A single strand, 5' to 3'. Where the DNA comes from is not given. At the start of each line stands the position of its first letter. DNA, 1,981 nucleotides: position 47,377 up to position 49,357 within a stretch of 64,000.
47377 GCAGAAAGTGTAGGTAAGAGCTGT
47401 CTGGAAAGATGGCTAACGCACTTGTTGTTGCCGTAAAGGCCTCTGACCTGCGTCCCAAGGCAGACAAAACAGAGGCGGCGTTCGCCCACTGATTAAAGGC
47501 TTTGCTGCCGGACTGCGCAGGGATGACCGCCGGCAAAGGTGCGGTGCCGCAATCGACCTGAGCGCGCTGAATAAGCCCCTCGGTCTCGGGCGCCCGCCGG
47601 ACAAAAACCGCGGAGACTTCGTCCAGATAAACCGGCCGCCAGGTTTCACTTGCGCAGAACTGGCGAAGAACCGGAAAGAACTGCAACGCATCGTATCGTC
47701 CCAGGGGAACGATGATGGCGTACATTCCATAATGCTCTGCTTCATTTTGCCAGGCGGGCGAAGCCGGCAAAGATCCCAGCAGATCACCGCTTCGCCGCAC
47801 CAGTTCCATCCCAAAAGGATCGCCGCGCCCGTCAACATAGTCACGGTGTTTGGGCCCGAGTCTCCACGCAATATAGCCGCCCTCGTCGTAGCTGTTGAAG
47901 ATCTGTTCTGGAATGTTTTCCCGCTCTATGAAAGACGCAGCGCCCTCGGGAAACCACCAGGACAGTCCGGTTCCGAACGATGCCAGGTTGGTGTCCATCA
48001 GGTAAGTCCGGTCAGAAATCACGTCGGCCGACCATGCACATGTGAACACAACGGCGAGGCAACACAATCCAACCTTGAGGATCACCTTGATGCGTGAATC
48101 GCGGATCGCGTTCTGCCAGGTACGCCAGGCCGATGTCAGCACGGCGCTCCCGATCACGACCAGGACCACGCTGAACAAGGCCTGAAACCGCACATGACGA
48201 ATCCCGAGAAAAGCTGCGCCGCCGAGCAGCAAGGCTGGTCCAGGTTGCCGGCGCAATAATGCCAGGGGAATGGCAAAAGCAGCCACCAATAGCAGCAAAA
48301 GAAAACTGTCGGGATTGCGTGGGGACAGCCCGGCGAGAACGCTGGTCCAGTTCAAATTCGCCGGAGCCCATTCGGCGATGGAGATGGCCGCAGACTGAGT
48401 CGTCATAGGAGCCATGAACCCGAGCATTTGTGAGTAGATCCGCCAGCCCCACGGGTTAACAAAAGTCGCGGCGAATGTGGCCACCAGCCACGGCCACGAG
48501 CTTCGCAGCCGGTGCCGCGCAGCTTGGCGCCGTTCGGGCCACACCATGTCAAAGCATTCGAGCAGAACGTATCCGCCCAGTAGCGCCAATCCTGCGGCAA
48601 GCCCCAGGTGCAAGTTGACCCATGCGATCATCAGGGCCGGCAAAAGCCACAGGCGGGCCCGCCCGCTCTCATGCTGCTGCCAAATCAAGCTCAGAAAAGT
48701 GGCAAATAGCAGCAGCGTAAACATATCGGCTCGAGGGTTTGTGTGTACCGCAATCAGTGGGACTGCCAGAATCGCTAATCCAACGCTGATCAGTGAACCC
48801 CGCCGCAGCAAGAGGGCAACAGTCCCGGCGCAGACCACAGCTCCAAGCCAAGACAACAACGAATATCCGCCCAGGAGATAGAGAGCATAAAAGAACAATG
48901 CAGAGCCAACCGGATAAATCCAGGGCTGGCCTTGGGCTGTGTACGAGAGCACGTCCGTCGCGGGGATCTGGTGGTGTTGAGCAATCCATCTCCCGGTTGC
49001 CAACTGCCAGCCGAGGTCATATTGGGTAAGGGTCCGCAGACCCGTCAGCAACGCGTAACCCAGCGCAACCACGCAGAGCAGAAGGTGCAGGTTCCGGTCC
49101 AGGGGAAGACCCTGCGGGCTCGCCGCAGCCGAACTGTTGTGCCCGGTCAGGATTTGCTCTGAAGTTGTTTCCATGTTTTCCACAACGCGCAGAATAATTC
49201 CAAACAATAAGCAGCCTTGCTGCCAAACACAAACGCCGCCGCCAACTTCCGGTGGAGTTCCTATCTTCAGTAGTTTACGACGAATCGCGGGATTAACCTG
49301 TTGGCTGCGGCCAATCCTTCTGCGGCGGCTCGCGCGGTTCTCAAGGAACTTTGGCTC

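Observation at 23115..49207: Cytochrome cluster embedded in a swarm of seven or more large polytopic membrane proteins, including a four-member paralogue family with GT-C-like hallmarks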

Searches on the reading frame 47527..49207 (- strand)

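Call 44: find_homologous_proteins(query=window:47527-49207:-, max_evalue=0.001)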
Query window:47527-49207:- (560 aa): 1656 proteins with E <= 0.001 among 8000 candidates; the best 120 are listed.
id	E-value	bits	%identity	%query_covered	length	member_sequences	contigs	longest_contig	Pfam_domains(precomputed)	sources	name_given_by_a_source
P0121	0.0e+0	1170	92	100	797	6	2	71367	PF14559.13,PF13431.13,PF13371.13,PF00515.35,PF13428.13,PF13181.13,PF07719.24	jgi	jgi:tetratricopeptide (TPR) repeat protein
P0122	0.0e+0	1124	89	98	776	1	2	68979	PF13431.13,PF13371.13,PF00515.35,PF13428.13,PF13181.13,PF07719.24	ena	-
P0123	0.0e+0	1053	89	92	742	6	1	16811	PF14559.13,PF13431.13,PF13371.13,PF00515.35,PF13428.13,PF13181.13,PF07719.24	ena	-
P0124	3.8e-286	968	78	98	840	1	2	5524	PF14559.13,PF13431.13,PF13371.13,PF00515.35,PF13424.13,PF13428.13,PF13181.13,PF07719.24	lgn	-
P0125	1.3e-256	871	70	98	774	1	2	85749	PF14559.13,PF13431.13,PF00515.35,PF13428.13,PF13181.13,PF07719.24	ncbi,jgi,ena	jgi:tetratricopeptide (TPR) repeat protein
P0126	4.6e-253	859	69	98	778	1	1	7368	PF14559.13,PF13431.13,PF00515.35,PF13428.13,PF13181.13,PF07719.24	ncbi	-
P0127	1.4e-250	851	69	97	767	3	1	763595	PF00515.35,PF13432.13,PF13428.13,PF07719.24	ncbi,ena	-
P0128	2.1e-250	850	69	98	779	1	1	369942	PF14559.13,PF13431.13,PF23914.2,PF13371.13,PF00515.35,PF13428.13,PF13181.13,PF07719.24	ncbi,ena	-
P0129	2.9e-250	850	68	97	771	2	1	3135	PF14559.13,PF13431.13,PF00515.35,PF13424.13,PF07719.24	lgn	-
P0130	7.5e-247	839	70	94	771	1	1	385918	PF14559.13,PF00515.35,PF13181.13,PF07719.24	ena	-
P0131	2.4e-243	827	67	97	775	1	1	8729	PF14559.13,PF13431.13,PF13414.13,PF00515.35,PF13424.13,PF13428.13,PF13181.13,PF07719.24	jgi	jgi:tetratricopeptide (TPR) repeat protein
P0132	4.9e-240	816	68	90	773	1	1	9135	PF14559.13,PF13431.13,PF13371.13,PF00515.35,PF13424.13,PF13432.13,PF13428.13,PF07719.24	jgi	jgi:Flp pilus assembly protein TadD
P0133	1.4e-235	802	64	98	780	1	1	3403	PF14559.13,PF13431.13,PF23914.2,PF13371.13,PF00515.35,PF13424.13,PF13432.13,PF13428.13,PF07719.24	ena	-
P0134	3.0e-229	781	66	94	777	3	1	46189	PF14559.13,PF13431.13,PF00515.35,PF13428.13,PF07719.24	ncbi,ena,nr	ncbi:MAG: hypothetical protein LAN63_11475 [Acidobacteriia bacterium]|nr:hypothetical protein [Terri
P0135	2.4e-228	778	63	96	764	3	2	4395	PF13431.13,PF00515.35,PF13424.13,PF13428.13,PF13181.13,PF07719.24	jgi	-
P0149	5.2e-220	750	63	98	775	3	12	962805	PF14559.13,PF13431.13,PF23914.2,PF00515.35,PF13432.13,PF13428.13,PF07719.24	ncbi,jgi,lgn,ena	ncbi:MAG: tetratricopeptide repeat protein [Terriglobales bacterium]|jgi:tetratricopeptide (TPR) rep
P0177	2.0e-209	715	60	93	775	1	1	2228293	PF00515.35,PF07719.24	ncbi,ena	-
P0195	1.5e-206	706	58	98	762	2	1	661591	PF13431.13,PF00515.35,PF07719.24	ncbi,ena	-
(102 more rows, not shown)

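Call 45: find_encoding_contigs(protein=P0177, flank=10000, max_places=1)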
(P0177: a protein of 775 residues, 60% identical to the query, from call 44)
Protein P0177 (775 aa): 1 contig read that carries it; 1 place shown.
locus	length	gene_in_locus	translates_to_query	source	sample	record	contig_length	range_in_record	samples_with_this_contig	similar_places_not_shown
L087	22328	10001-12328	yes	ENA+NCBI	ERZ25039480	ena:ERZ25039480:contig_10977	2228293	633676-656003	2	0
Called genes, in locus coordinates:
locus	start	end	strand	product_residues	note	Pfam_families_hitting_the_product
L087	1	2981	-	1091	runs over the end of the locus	PF08450:SGL (faint), PF01436:NHL (faint), PF06739:SBBP (faint), PF22807:TrAA12 (faint), PF25021:TEN_NHL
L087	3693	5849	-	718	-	PF13424:TPR_12 (faint), PF13432:TPR_16 (faint)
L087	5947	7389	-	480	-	-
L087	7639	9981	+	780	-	PF07719:TPR_2 (faint), PF14559:TPR_19 (faint), PF00515:TPR_1 (faint), PF13176:TPR_7 (faint), PF13181:TPR_8 (faint)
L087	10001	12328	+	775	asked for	PF00515:TPR_1 (faint), PF07719:TPR_2 (faint)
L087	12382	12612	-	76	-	-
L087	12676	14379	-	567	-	PF00501:AMP-binding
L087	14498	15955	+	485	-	PF03062:MBOAT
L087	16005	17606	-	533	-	-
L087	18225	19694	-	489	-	PF01946:Thi4 (weak), PF01266:DAO (weak), PF01593:Amino_oxidase, PF13450:NAD_binding_8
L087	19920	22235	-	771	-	-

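Call 46: find_encoding_contigs(protein=P0149, flank=10000, max_places=1)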
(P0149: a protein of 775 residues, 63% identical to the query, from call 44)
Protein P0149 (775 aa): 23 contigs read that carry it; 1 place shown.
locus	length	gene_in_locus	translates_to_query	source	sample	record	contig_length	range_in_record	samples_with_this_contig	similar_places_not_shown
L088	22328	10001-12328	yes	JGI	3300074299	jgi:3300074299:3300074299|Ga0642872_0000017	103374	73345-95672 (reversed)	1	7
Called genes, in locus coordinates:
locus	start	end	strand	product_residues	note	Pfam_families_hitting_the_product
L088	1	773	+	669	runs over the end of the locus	PF02085:Cytochrom_CIII (faint), PF09699:Paired_CXXCH_1 (faint), PF14522:Cytochrome_C7 (faint), PF14537:Cytochrom_c3_2 (faint), PF22113:Mtrc-MtrF_II-IV_dom (faint), PF01292:Ni_hydr_CYTB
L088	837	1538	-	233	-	PF00027:cNMP_binding, PF13545:HTH_Crp_2, PF00325:Crp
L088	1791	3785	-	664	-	PF00989:PAS, PF08448:PAS_4, PF13426:PAS_9, PF24820:Diguanyl_cycl_sensor, PF00989:PAS, PF08448:PAS_4, PF13426:PAS_9, PF02518:HATPase_c, +5 more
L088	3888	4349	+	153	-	PF00210:Ferritin, PF02915:Rubrerythrin (weak)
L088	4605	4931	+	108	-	PF03992:ABM (weak)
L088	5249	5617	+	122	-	-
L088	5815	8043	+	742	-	PF02366:PMT (weak), PF13231:PMT_2 (faint)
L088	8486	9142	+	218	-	PF13174:TPR_6 (faint), PF23914:TPR_CcmH_CycH, PF00515:TPR_1 (weak), PF13371:TPR_9 (weak), PF25068:ARM_TT21_4th (weak), PF14559:TPR_19, PF13414:TPR_11, PF13432:TPR_16 (weak), +7 more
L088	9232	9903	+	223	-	PF23914:TPR_CcmH_CycH (weak), PF13424:TPR_12 (faint), PF13414:TPR_11 (faint), PF13431:TPR_17 (faint), PF13432:TPR_16 (faint), PF00515:TPR_1 (weak), PF07719:TPR_2 (faint), PF14559:TPR_19 (weak), +2 more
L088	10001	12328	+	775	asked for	PF23914:TPR_CcmH_CycH (faint), PF13432:TPR_16 (faint), PF00515:TPR_1 (faint), PF07719:TPR_2 (faint), PF13428:TPR_14 (faint), PF13431:TPR_17 (faint), PF14559:TPR_19 (faint)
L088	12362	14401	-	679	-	PF14537:Cytochrom_c3_2 (faint), PF14522:Cytochrome_C7 (faint), PF09699:Paired_CXXCH_1 (weak)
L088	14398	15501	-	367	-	PF01436:NHL (faint), PF01731:Arylesterase (faint), PF08450:SGL (faint), PF17170:DUF5128 (weak)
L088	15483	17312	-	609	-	-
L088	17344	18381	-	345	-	PF13624:SurA_N_3 (weak), PF13145:Rotamase_2, PF00639:Rotamase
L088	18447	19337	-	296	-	PF22113:Mtrc-MtrF_II-IV_dom (faint), PF09699:Paired_CXXCH_1 (faint), PF13442:Cytochrome_CBB3 (faint)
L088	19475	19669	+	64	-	-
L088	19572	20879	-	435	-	PF06739:SBBP (faint), PF25021:TEN_NHL (faint), PF08450:SGL (weak), PF01436:NHL (weak), PF17170:DUF5128 (weak)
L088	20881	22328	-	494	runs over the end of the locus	PF02085:Cytochrom_CIII (faint), PF13435:Cytochrome_C554 (faint), PF14522:Cytochrome_C7 (faint), PF14537:Cytochrom_c3_2 (faint), PF22113:Mtrc-MtrF_II-IV_dom (weak), PF09699:Paired_CXXCH_1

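Call 47: find_encoding_contigs(protein=P0195, flank=10000, max_places=1)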
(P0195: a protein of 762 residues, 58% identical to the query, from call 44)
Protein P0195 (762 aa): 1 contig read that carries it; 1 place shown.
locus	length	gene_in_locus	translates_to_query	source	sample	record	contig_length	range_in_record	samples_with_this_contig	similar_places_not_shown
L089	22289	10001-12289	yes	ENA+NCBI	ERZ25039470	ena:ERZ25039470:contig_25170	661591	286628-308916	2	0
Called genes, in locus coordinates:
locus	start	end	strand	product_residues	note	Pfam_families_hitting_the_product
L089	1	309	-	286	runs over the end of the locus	PF02899:Phage_int_SAM_1 (weak), PF00589:Phage_integrase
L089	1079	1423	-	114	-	PF02452:PemK_toxin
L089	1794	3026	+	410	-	PF12704:MacB_PCD, PF02687:FtsX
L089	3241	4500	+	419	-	PF12704:MacB_PCD, PF02687:FtsX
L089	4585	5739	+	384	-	PF13506:Glyco_transf_21, PF00535:Glycos_transf_2, PF13641:Glyco_tranf_2_3, PF13632:Glyco_trans_2_3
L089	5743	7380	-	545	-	PF00989:PAS, PF13188:PAS_8 (weak), PF08448:PAS_4, PF13426:PAS_9, PF00512:HisKA, PF02518:HATPase_c, PF00072:Response_reg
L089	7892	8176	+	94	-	PF13424:TPR_12 (faint), PF13431:TPR_17 (faint), PF00515:TPR_1 (weak), PF14559:TPR_19 (weak)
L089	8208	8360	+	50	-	-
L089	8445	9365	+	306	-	PF00092:VWA, PF13519:VWA_2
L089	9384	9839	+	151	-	-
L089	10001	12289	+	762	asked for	PF00515:TPR_1 (faint), PF07719:TPR_2 (faint), PF13431:TPR_17 (faint)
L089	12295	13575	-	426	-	-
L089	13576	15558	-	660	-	PF14522:Cytochrome_C7 (faint), PF14537:Cytochrom_c3_2 (faint), PF22113:Mtrc-MtrF_II-IV_dom (faint), PF22678:Cytochrom_c_NrfB-like (faint), PF09699:Paired_CXXCH_1 (weak)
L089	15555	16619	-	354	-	-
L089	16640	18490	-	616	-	-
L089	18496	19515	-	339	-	PF13623:SurA_N_2 (weak), PF13624:SurA_N_3, PF13145:Rotamase_2, PF00639:Rotamase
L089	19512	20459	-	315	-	-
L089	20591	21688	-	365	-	PF22807:TrAA12 (faint), PF08450:SGL, PF01731:Arylesterase (faint), PF24684:Vgb_lyase, PF25021:TEN_NHL (faint), PF01436:NHL (faint), PF08450:SGL (weak), PF17170:DUF5128, +1 more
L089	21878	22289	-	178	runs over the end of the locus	PF13435:Cytochrome_C554 (faint), PF14522:Cytochrome_C7 (faint), PF14537:Cytochrom_c3_2 (faint), PF09699:Paired_CXXCH_1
